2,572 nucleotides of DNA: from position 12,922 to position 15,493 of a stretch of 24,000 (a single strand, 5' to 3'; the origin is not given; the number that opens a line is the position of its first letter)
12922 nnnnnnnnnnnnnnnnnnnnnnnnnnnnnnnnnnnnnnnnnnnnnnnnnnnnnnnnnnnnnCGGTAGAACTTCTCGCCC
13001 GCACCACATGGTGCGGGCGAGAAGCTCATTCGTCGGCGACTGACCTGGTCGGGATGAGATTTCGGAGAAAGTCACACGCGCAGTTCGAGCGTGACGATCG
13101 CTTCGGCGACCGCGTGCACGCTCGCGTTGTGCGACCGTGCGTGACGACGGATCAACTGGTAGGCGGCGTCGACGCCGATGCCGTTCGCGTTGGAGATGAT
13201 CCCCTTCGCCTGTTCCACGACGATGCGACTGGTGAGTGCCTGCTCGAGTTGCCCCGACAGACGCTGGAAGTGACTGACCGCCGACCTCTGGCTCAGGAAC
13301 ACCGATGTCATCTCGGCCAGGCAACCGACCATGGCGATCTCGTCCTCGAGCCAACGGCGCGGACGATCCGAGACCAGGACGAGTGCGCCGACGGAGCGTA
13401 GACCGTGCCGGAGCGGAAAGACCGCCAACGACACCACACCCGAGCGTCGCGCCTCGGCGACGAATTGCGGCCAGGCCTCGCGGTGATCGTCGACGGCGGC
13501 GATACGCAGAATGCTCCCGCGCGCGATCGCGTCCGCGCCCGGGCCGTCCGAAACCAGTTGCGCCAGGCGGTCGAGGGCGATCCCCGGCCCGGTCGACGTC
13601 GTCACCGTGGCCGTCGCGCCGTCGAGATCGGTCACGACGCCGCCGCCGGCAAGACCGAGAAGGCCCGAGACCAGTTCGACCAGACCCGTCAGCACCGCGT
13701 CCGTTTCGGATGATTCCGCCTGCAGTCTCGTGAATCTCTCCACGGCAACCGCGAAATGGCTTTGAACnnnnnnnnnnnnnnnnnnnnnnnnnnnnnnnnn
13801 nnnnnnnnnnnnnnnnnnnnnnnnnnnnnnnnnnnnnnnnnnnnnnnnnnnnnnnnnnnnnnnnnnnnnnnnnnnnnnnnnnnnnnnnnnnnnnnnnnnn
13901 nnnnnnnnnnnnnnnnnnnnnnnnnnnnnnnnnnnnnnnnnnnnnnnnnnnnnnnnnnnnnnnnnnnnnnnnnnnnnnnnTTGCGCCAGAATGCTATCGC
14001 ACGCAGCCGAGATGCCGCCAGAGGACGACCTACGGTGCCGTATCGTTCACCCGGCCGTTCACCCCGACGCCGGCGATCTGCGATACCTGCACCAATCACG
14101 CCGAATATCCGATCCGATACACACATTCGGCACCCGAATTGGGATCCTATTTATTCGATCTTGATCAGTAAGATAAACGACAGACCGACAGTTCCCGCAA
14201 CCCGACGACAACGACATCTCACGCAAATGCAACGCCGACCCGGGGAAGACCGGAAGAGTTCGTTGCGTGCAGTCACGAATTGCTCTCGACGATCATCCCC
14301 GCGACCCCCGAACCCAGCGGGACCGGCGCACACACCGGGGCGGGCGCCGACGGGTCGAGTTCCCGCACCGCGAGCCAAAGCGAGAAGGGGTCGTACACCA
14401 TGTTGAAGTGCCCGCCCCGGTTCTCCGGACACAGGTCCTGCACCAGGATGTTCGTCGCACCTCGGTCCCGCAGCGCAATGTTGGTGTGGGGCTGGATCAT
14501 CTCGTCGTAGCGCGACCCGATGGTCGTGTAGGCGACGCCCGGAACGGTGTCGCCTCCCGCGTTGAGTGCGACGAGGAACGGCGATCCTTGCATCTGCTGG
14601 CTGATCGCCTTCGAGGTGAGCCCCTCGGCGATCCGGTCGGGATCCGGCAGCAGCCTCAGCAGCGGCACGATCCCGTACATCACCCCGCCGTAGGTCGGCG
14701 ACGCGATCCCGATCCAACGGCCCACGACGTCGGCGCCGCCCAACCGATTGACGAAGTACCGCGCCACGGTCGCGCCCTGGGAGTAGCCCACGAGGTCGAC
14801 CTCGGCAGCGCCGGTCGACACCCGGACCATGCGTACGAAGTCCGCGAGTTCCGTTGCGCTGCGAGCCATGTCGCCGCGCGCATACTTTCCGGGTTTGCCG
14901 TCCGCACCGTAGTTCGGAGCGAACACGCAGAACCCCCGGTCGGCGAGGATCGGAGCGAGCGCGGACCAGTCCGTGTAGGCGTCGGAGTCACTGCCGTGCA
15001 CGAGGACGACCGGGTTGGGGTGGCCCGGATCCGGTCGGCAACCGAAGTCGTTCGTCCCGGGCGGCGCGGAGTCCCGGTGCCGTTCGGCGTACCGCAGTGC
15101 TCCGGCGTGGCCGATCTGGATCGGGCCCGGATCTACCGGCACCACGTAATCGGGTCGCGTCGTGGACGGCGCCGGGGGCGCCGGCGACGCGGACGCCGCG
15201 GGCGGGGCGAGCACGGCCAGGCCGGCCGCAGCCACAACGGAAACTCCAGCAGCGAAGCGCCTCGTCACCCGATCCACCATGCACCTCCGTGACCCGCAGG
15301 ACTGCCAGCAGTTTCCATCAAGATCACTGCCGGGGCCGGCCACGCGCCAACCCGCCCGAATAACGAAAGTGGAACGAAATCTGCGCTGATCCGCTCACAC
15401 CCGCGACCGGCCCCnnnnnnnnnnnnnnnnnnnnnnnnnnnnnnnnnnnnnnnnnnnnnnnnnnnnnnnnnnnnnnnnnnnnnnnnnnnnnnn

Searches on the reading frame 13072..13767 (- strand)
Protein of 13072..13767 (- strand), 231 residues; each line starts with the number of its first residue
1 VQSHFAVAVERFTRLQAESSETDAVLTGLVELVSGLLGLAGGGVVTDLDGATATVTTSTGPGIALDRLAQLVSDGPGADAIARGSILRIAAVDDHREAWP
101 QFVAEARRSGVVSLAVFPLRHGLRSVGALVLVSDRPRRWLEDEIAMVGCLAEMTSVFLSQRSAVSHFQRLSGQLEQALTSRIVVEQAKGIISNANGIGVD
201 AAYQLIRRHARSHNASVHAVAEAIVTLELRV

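Call 32: find_homologous_proteins(query=window:13072-13767:-, max_evalue=1e-20)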
Query window:13072-13767:- (231 aa): 115 proteins with E <= 1e-20 among 5626 candidates.
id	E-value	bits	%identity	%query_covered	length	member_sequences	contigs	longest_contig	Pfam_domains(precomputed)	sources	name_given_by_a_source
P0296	1.5e-122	425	100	90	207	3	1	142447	PF13185.13,PF01590.33,PF03861.20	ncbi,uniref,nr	ncbi:ANTAR domain-containing protein [Prescottella agglutinans]|uniref:ANTAR domain-containing prote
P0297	1.6e-115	402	85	100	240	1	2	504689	PF13185.13,PF01590.33,PF03861.20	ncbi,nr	ncbi:transcriptional regulator with GAF, ATPase, and Fis domain [Rhodococcus sp. LBL1]|nr:transcript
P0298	1.7e-115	402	87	97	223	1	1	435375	PF13185.13,PF01590.33,PF03861.20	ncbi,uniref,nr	ncbi:GAF and ANTAR domain-containing protein [Prescottella agglutinans]|uniref:GAF domain-containing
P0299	3.8e-109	381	82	97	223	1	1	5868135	PF13185.13,PF01590.33,PF03861.20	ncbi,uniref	ncbi:GAF and ANTAR domain-containing protein [Rhodococcus sp. ACT016]|uniref:GAF and ANTAR domain-co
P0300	1.6e-104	366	86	83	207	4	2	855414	PF13185.13,PF01590.33,PF03861.20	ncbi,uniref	ncbi:hypothetical protein GCM10027068_31040 [Prescottella soli]|uniref:GAF and ANTAR domain-containi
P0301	1.3e-103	363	85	90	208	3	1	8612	PF13185.13,PF01590.33,PF03861.20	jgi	-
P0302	2.1e-98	346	77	97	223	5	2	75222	PF13185.13,PF01590.33,PF03861.20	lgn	-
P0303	1.2e-86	308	70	97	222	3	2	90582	PF13185.13,PF01590.33,PF03861.20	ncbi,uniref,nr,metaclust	ncbi:GAF and ANTAR domain-containing protein [Prescottella defluvii]|uniref:GAF and ANTAR domain-con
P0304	6.1e-57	211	48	100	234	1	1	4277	PF13185.13,PF01590.33,PF03861.20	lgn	-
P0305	1.5e-40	157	40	100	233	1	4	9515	PF13185.13,PF01590.33,PF03861.20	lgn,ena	-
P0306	1.9e-40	157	40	100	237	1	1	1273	PF13185.13,PF01590.33,PF03861.20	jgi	jgi:GAF domain-containing protein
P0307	1.2e-39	154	40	100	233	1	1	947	PF13185.13,PF01590.33,PF03861.20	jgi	jgi:GAF domain-containing protein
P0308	2.3e-39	153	39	100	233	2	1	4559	PF13185.13,PF01590.33,PF03861.20,PF13492.13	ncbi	-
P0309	3.2e-39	153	40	97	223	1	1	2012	PF13185.13,PF01590.33,PF03861.20,PF13492.13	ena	-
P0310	3.5e-39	153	40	100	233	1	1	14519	PF13185.13,PF01590.33,PF03861.20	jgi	jgi:GAF domain-containing protein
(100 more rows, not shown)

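Call 34: find_encoding_contigs(protein=P0298, flank=10000, max_places=1)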
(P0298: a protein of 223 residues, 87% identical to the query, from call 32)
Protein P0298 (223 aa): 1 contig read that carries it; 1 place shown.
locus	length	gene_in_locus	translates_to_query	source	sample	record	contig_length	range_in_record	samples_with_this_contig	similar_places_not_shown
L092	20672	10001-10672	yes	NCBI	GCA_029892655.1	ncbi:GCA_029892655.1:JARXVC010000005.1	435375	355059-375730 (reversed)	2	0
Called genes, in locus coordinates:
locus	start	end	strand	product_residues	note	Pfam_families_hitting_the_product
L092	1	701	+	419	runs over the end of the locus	PF02441:Flavoprotein, PF04127:DFP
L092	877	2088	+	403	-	PF00438:S-AdoMet_synt_N, PF02772:S-AdoMet_synt_M, PF02773:S-AdoMet_synt_C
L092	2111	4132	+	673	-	PF17764:PriA_3primeBD, PF27106:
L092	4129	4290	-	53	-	-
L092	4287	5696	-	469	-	PF01098:FTSW_RODA_SPOVE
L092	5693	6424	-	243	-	PF02308:MgtC, PF21770:MgtC_SapB_C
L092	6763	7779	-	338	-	PF01544:CorA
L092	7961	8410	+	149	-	-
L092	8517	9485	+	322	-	PF01674:Lipase_2, PF02089:Palm_thioest (weak)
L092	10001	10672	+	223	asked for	PF01590:GAF, PF13185:GAF_2, PF03861:ANTAR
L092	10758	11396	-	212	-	PF09203:MspA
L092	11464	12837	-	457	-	PF00535:Glycos_transf_2, PF13641:Glyco_tranf_2_3, PF13632:Glyco_trans_2_3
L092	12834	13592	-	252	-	-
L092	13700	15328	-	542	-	PF01522:Polysacc_deac_1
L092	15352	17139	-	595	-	PF13522:GATase_6, PF13537:GATase_7, PF01380:SIS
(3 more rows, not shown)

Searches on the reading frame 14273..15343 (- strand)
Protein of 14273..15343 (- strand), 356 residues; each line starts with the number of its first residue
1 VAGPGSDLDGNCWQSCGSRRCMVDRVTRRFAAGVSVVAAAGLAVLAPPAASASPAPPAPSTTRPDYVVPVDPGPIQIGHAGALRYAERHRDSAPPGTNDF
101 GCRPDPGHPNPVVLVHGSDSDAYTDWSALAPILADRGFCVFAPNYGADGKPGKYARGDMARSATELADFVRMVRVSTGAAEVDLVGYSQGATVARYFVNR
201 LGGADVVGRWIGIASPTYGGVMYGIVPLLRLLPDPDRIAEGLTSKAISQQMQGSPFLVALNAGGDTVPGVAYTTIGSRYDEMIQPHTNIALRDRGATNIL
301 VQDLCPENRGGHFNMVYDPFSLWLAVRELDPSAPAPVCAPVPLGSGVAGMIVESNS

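Call 6: search_protein_families(library=pfam, proteins=[window:14273-15343:-], max_evalue=0.01)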
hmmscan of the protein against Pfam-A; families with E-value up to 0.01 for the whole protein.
window:14273-15343:- (356 aa): 4 families
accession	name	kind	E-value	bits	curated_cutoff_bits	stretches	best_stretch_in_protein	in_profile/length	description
PF01674.24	Lipase_2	-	9.4e-16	58.4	20.3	1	110-287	2-182/219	Lipase (class 2)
PF02089.21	Palm_thioest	-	2e-07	31.4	26.8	1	111-220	1-113/254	Palmitoyl protein thioesterase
PF00561.26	Abhydrolase_1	-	1.8e-06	28.3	25.8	1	110-199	1-88/245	alpha/beta hydrolase fold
PF05057.20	DUF676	-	0.0016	18.5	20.3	1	112-202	8-100/217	Putative serine esterase (DUF676)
